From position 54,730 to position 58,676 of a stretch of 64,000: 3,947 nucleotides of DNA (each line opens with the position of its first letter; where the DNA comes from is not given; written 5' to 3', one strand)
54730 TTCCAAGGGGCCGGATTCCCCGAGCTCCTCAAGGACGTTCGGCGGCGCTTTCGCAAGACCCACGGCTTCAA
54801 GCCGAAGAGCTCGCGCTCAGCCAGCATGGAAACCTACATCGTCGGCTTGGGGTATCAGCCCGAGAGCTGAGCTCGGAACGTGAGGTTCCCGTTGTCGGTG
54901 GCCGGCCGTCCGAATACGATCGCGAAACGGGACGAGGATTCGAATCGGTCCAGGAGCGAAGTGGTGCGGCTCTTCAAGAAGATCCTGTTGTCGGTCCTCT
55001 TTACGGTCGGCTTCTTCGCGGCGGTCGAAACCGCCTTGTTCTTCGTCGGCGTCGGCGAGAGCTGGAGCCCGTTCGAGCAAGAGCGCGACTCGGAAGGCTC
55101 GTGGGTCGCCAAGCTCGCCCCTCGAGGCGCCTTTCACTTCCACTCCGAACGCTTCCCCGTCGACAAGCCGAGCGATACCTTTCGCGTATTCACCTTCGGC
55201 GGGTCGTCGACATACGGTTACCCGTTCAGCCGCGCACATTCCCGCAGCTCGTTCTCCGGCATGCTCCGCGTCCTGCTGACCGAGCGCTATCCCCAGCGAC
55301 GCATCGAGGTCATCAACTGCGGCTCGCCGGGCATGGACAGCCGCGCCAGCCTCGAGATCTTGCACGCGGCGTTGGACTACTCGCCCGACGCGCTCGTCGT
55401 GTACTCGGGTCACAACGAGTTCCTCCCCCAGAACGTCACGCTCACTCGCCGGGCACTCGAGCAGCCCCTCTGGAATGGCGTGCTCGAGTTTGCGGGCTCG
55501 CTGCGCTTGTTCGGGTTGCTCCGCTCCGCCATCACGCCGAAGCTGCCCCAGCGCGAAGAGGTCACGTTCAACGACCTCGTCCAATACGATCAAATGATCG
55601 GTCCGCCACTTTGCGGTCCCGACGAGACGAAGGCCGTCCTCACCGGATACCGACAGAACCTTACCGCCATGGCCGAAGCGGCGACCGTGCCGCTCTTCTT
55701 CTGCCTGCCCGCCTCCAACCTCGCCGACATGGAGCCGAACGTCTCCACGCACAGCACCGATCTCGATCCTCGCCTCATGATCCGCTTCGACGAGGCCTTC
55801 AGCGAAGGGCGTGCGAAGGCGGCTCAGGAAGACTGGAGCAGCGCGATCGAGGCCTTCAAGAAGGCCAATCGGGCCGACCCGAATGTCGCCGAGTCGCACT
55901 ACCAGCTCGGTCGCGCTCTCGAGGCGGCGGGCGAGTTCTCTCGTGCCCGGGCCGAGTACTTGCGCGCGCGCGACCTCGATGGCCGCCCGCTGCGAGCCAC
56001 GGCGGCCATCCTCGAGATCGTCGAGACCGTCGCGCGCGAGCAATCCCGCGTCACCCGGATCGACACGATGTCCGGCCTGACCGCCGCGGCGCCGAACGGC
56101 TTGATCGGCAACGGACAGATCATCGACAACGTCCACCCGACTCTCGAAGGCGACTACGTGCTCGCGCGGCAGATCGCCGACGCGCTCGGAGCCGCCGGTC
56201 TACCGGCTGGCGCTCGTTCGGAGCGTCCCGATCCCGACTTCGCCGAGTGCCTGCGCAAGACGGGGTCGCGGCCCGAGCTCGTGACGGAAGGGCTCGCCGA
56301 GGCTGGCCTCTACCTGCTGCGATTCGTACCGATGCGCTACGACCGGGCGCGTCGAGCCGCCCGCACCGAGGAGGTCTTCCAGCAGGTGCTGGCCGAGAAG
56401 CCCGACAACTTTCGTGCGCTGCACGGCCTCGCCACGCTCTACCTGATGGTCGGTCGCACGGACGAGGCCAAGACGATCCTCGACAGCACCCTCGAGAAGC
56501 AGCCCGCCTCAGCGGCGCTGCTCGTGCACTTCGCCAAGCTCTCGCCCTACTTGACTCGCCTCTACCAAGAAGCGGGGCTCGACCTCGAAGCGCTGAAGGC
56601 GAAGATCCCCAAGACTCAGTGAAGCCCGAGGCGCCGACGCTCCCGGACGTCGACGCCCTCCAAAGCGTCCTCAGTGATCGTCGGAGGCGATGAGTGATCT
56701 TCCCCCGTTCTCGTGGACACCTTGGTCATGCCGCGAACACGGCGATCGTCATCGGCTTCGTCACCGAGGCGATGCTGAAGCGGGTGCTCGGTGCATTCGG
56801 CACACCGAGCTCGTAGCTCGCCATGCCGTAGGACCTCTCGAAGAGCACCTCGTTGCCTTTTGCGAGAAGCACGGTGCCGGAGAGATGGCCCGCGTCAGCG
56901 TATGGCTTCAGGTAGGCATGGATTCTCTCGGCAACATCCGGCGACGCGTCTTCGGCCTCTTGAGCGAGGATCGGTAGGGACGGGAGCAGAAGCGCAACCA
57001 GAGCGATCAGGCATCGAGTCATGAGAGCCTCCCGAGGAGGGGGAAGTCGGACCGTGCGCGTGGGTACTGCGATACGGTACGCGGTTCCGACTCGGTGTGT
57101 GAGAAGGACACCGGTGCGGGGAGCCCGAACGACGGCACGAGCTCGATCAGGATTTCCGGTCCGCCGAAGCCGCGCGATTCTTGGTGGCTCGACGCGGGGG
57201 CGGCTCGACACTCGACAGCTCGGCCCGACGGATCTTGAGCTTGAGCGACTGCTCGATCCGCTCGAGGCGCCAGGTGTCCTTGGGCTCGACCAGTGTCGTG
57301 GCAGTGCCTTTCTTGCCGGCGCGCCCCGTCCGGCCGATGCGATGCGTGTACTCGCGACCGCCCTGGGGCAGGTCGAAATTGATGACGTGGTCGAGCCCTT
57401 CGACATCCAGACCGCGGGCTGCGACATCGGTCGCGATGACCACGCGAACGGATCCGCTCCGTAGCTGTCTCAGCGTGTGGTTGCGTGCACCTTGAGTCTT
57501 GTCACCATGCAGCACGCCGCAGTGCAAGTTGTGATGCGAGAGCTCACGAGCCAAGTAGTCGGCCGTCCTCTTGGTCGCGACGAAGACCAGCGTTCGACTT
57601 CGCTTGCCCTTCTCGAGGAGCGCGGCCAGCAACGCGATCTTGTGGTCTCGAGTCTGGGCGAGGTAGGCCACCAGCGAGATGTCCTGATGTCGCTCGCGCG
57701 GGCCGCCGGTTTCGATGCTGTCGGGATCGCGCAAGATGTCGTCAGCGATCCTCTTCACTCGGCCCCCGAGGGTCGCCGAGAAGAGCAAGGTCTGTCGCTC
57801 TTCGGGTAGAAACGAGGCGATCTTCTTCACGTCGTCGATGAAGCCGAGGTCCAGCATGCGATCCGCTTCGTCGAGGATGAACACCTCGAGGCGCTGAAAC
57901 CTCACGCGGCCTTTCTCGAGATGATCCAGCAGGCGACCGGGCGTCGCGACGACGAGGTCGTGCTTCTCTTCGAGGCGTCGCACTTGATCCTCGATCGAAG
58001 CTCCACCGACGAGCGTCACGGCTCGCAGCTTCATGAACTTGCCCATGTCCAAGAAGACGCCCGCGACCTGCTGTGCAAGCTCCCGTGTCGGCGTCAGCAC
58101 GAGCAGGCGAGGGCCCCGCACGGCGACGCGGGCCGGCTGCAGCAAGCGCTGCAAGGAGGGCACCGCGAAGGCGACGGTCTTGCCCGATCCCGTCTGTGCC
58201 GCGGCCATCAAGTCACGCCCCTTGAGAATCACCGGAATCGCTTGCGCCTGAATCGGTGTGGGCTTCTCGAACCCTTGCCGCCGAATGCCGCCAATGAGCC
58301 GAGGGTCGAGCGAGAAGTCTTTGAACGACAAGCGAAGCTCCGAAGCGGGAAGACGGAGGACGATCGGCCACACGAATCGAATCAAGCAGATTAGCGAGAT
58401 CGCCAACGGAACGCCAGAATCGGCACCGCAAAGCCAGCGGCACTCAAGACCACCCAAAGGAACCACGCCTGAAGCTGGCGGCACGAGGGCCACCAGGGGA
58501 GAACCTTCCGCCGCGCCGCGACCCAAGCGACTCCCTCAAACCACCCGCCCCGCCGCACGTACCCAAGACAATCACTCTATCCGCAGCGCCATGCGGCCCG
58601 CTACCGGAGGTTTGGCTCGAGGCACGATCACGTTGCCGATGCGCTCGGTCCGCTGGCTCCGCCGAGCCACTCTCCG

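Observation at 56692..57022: Dispersed 54-bp repeat sits exactly at the truncation point of a beta-lactamase-family gene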

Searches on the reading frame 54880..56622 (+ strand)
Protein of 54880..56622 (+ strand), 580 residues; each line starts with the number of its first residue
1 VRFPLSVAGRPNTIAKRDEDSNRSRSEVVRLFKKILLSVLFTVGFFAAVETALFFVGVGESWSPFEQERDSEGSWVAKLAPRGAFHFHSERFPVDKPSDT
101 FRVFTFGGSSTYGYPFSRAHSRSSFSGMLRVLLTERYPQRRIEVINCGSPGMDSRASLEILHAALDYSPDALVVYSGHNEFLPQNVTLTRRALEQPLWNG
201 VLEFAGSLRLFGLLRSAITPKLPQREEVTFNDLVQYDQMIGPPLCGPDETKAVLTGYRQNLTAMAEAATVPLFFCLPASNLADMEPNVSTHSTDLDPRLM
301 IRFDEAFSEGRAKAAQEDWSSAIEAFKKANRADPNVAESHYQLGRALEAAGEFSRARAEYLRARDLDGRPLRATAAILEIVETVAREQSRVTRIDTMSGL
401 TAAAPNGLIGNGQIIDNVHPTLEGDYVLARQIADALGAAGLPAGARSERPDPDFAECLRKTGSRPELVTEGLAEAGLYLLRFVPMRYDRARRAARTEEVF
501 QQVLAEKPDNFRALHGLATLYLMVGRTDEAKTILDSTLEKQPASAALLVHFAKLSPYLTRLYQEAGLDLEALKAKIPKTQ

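Call 13: search_protein_families(library=pfam, proteins=[window:54880-56622:+], max_evalue=0.01)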
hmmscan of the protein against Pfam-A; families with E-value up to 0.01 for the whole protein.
window:54880-56622:+ (580 aa): 16 families
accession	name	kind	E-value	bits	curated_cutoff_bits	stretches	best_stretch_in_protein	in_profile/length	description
PF14559.12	TPR_19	-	7.7e-16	58.6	25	2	491-545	5-59/68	Tetratricopeptide repeat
PF13431.12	TPR_17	-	5.5e-12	45.4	24.4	2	500-531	2-33/34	Tetratricopeptide repeat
PF07719.23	TPR_2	-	2.3e-09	37.1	27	1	337-367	1-31/34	Tetratricopeptide repeat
PF13424.12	TPR_12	-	2.5e-09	37.6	30.1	2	308-366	15-74/77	Tetratricopeptide repeat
PF13428.12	TPR_14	-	3.4e-09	36.9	23.5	1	512-554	2-44/44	Tetratricopeptide repeat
PF13414.12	TPR_11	-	2.2e-08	34.1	26.8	1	310-350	1-41/42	TPR repeat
PF13432.12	TPR_16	-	1.6e-07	32.1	32.7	1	309-366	3-60/65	Tetratricopeptide repeat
PF13472.12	Lipase_GDSL_2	-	2.6e-06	28.5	32.9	1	106-240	2-114/178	GDSL-like Lipase/Acylhydrolase family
PF23914.1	TPR_CcmH_CycH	-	4e-05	24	42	0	310-352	57-99/158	Cytochrome c-type biogenesis protein H TPR domain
PF00515.34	TPR_1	-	5.4e-05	23.3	27.8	0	337-367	1-31/34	Tetratricopeptide repeat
PF13174.12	TPR_6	-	0.00011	23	26.3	0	513-544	2-33/33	Tetratricopeptide repeat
PF25182.1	NonGDSL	-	0.00015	21.5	80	1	101-174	28-99/220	Non-GDSL lipase-like family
PF13181.12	TPR_8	-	0.00016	22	25.7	0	337-363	1-27/34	Tetratricopeptide repeat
PF25064.1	ARM_TT21_5th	-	0.00035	21.3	27.8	1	497-541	21-65/117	TT21 fifth ARM repeats domain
PF12895.13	ANAPC3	-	0.00061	20.5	27.2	0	502-565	14-75/82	Anaphase-promoting complex, cyclosome, subunit 3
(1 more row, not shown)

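Call 52: find_encoding_contigs(protein=window:54964-56622:+, flank=6000, max_places=10)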
Protein window:54964-56622:+ (552 aa): 1 contig read that carries it; 1 place shown.
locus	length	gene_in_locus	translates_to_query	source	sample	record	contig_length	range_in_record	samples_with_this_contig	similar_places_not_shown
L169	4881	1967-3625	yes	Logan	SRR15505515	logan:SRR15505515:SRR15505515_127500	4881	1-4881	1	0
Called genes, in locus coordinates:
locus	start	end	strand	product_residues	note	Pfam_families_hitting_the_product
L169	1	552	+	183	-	?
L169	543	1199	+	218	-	PF00297:Ribosomal_L3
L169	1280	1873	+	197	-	PF13489:Methyltransf_23 (weak), PF01728:FtsJ, PF13847:Methyltransf_31 (weak)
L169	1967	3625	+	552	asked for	PF13472:Lipase_GDSL_2 (faint), PF07719:TPR_2 (faint), PF13428:TPR_14 (faint), PF13414:TPR_11 (faint), PF13424:TPR_12 (faint), PF13432:TPR_16 (weak), PF14559:TPR_19 (weak), PF14559:TPR_19, +1 more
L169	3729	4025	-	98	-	PF00144:Beta-lactamase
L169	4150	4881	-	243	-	?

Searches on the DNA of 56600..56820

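Call 66: search_rna_families(source=window, start=56600, end=56820, threshold=evalue, max_evalue=1)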
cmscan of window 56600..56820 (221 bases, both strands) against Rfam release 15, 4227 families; matches with E-value up to 1: 4.
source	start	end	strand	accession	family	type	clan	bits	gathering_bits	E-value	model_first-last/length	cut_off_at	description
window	56613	56679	-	RF00891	mir-671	Gene; miRNA;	-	19.5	65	0.5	1-84/84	no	mir-671 microRNA precursor family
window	56630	56657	+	RF01836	weev_FSE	Cis-reg; frameshift_element;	-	19.3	40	0.99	1-27/27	no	ribosomal frameshift site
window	56676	56768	-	RF01274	sR45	Gene; snRNA; snoRNA; CD-box;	-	18.6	40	0.049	1-55/55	no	Small nucleolar RNA sR45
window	56720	56756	-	RF01273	sR34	Gene; snRNA; snoRNA; CD-box;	-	17.5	40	0.42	1-54/54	no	Small nucleolar RNA sR34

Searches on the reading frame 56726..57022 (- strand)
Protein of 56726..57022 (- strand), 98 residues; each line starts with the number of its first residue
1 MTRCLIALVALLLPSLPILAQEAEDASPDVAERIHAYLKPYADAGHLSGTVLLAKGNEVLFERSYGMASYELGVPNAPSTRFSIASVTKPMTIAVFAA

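Call 9: find_encoding_contigs(protein=window:56726-57022:-, flank=10000, max_places=10)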
Protein window:56726-57022:- (98 aa): 2 contigs read that carry it; 2 places shown.
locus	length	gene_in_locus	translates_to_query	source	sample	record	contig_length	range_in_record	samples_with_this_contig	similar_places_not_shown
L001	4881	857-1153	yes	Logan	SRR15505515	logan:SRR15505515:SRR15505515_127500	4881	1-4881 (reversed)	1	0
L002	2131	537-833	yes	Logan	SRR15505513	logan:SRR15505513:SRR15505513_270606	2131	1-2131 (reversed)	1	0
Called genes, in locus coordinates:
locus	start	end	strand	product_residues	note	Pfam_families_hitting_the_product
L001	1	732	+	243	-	?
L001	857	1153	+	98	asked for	PF00144:Beta-lactamase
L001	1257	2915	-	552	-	PF13472:Lipase_GDSL_2 (faint), PF07719:TPR_2 (faint), PF13428:TPR_14 (faint), PF13414:TPR_11 (faint), PF13424:TPR_12 (faint), PF13432:TPR_16 (weak), PF14559:TPR_19 (weak), PF14559:TPR_19, +1 more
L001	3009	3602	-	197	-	PF13489:Methyltransf_23 (weak), PF01728:FtsJ, PF13847:Methyltransf_31 (weak)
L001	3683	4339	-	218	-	PF00297:Ribosomal_L3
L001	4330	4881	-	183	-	?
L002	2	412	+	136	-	?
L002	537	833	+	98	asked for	PF00144:Beta-lactamase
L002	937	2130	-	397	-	?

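Call 11: search_solved_structures(query=window:56726-57022:-, show_alignments=3, max_evalue=0.01)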
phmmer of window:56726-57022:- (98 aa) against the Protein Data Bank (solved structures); distinct sequences matched with E-value up to 0.01: 9.
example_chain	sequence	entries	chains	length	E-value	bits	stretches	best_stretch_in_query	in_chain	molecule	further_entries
1ci8_A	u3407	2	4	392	8.1e-05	26.3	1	31-93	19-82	PROTEIN (CARBOXYLESTERASE)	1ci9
3tg9_A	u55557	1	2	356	0.00075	23.2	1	43-93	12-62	Penicillin-binding protein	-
4gdn_A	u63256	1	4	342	0.0028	21.4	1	32-92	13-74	Protein flp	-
7pp3_A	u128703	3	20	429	0.0031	21.3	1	33-93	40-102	Esterase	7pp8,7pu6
4ivi_A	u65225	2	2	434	0.0033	21.2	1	17-94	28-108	Carboxylesterase | Carboxylesterases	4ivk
8sdl_A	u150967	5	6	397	0.0054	20.5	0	4-94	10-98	Beta-lactamase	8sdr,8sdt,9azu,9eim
8sdn_A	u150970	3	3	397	0.0054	20.5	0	4-94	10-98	Beta-lactamase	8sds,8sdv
6s1s_A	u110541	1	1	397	0.0055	20.5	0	4-94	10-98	Beta-lactamase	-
7atl_AAA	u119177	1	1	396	0.0063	20.3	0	28-93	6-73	Esterase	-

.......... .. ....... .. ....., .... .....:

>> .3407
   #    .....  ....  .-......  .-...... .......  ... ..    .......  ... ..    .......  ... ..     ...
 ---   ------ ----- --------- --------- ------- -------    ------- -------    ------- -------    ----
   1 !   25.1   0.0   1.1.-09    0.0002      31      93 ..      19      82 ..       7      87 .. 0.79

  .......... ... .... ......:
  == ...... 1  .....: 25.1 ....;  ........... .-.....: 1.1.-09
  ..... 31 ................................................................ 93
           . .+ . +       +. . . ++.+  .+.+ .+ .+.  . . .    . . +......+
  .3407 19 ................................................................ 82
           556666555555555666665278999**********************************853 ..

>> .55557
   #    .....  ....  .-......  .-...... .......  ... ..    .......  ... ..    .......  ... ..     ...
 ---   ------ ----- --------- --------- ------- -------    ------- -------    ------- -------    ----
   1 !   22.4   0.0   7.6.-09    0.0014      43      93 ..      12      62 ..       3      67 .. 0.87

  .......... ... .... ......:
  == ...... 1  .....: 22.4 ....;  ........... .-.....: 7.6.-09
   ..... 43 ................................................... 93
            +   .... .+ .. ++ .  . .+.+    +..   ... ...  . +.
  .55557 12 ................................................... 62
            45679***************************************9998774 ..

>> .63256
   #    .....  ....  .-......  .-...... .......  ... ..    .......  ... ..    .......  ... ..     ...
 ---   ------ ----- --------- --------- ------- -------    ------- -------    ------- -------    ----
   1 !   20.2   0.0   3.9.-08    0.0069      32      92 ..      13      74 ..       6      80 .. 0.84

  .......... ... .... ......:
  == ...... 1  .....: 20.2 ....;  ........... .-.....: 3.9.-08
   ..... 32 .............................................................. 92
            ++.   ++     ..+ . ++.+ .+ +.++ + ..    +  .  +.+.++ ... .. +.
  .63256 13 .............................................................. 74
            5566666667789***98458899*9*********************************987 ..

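Call 13: search_protein_families(library=pfam, proteins=[window:56726-57022:-], max_evalue=0.01)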
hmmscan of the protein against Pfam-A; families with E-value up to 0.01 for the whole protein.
window:56726-57022:- (98 aa): 1 family
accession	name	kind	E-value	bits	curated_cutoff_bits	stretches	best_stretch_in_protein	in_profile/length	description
PF00144.29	Beta-lactamase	-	1.9e-08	34.3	27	1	38-96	5-64/329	Beta-lactamase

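Call 17: find_homologous_proteins(query=window:56726-57022:-, max_evalue=0.001)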
Query window:56726-57022:- (98 aa): 2 proteins with E <= 0.001 among 8 candidates.
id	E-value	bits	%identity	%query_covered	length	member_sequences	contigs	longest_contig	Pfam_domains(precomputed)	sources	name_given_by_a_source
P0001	2.4e-55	202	100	100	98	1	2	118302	PF00144.30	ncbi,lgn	-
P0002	3.6e-14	71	42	95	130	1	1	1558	PF00144.30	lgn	-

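Call 18: find_encoding_contigs(protein=P0002, flank=5000)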
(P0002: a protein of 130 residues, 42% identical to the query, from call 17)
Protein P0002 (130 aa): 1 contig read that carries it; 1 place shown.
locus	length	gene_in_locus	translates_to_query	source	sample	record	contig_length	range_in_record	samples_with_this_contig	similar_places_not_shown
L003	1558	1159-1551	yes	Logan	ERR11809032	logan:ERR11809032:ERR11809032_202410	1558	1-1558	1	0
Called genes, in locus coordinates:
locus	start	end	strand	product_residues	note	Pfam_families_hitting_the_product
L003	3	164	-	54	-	?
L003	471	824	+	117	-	-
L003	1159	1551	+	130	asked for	PF00144:Beta-lactamase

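Call 31: search_protein_representatives(protein=window:56726-57022:-)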
Query: 98 residues. Proteins with E-value up to 0.001 (for the whole library): 4290; up to 1e-10: 262; up to 1e-30: 0. The best 150 are listed.
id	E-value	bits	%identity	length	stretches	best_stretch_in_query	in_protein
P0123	6.4e-22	93.8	60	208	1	10-96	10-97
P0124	9.5e-21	90.0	52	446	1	3-94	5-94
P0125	1.6e-20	89.3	55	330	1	14-95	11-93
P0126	2.5e-20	88.7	57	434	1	7-96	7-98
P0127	4.9e-20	87.8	51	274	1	11-97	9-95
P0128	6.5e-20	87.4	58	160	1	22-97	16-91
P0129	1.5e-19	86.2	38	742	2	15-93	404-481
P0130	4.4e-19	84.7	53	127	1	9-95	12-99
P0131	7.3e-19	84.0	40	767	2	21-93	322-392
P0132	9.8e-19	83.6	46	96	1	3-95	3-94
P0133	1.9e-18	82.7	51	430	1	10-97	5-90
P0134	5.9e-18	81.1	57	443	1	29-95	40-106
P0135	1.1e-17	80.2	53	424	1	4-94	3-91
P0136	1.7e-17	79.6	55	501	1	21-95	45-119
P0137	2.5e-17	79.1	48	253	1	4-97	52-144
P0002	1.2e-14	70.6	39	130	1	2-96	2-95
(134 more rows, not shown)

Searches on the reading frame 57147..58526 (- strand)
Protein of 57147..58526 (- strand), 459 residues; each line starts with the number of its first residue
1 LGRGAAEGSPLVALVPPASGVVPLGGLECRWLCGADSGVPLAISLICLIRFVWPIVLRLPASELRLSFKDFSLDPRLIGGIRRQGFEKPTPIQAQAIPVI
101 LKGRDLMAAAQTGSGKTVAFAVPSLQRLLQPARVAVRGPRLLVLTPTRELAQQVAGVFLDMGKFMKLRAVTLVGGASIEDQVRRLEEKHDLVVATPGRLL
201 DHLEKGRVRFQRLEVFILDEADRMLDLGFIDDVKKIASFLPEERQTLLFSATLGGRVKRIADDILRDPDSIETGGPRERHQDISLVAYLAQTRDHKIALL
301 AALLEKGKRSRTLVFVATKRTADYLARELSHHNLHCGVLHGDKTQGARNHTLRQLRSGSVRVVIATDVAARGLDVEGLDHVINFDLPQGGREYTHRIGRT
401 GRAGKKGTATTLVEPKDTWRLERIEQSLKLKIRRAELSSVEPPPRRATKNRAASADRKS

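Call 13: search_protein_families(library=pfam, proteins=[window:57147-58526:-], max_evalue=0.01)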
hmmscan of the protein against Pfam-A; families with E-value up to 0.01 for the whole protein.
window:57147-58526:- (459 aa): 3 families
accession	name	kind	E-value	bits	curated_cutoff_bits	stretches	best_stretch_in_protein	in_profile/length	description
PF00270.35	DEAD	-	2.2e-51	174.4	26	1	90-258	1-165/167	DEAD/DEAH box helicase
PF00271.37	Helicase_C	-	1.2e-30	106.4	23.5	1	296-404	2-110/110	Helicase conserved C-terminal domain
PF04851.21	ResIII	-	6.5e-10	39.6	22.5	1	89-253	4-162/164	Type III restriction enzyme, res subunit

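Call 47: find_related_loci(query=window:57147-58358:-, collection=genome_contigs, flank=8000)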
Query window:57147-58358:- (403 aa) in genome_contigs; peptide patterns used: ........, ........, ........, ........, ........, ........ (x = any residue, [..] = any of these).
599 stretches matched a pattern (row limit reached: there are more); 570 encode a relative of the query (tblastn E <= 1e-3); the best 80 are kept; 80 distinct loci.
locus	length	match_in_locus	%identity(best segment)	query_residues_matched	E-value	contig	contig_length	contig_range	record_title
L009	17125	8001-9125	50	12-386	5e-119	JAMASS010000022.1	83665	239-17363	MAG: Limisphaerales bacterium isolate bin4_1_edit bin4_1_edit_22, whole genome shotgun sequence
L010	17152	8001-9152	48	3-386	6e-116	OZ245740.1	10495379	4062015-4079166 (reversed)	MAG: Limisphaerales bacterium isolate 18d4b110-818c-4cb3-93cd-e2494454740f genome assembly, chromosome: 1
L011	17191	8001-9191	47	10-396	3e-108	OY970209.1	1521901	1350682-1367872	MAG: uncultured bacterium isolate MFD02579.bin.1.71 genome assembly, chromosome: 1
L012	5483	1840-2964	43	10-385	3e-100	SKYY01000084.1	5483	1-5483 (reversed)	MAG: Balneolales bacterium isolate CSSed162cmB_309 CSSed16-2cmB-75812, whole genome shotgun sequence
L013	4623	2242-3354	43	12-386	2e-99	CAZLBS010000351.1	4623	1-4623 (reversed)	MAG TPA_asm: uncultured Nitrospiraceae bacterium isolate SRP141376_co5_441 genome assembly, contig: NODE_42726_length_46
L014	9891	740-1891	43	1-388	1e-97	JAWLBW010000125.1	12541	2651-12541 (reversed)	MAG: bacterium isolate 15dZY3.bin.127 NODE_5266_length_12541_cov_3.716927, whole genome shotgun sequence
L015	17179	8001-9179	43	10-402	2e-97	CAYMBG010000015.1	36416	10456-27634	MAG TPA_asm: uncultured Chitinophagales bacterium isolate binchicken_co32_494 genome assembly, contig: NODE_1335_length_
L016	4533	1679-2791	44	10-381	4e-97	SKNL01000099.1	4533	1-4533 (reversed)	MAG: Balneolales bacterium isolate CSSed162cmA_289 CSSed16-2cmA-103059, whole genome shotgun sequence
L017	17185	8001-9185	43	10-401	3e-96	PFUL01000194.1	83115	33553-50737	MAG: Elusimicrobia bacterium CG_4_9_14_3_um_filter_62_55 CG_4_9_14_3_um_filter_150_scaffold_3359_c, whole genome shotgun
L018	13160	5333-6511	43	10-402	5e-96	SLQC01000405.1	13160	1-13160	MAG: Balneolales bacterium isolate CSSed165cm_519 CSSed16-5cm-15546, whole genome shotgun sequence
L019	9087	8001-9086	46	7-369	6e-96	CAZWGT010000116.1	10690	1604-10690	MAG TPA_asm: uncultured Planctomycetota bacterium isolate SRP287453_co1_281 genome assembly, contig: NODE_11812_length_1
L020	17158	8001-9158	43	9-399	2e-95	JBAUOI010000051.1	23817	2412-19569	MAG: Methyloceanibacter sp. isolate MFD04990_ilm_asm_bin9 k127_36673, whole genome shotgun sequence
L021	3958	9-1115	43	15-384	4e-96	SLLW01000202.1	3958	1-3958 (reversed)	MAG: Balneolales bacterium isolate CSSed165cm_326 CSSed16-5cm-127014, whole genome shotgun sequence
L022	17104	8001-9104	42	10-376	4e-94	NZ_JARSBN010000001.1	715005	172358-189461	Winogradskyella marincola strain YYF002 NODE_1_length_715005_cov_227.305761, whole genome shotgun sequence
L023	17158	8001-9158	42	9-399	4e-94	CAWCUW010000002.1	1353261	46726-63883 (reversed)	MAG: uncultured Alphaproteobacteria bacterium isolate MFD04944.bin.1.27 genome assembly, contig: contig_25787, whole gen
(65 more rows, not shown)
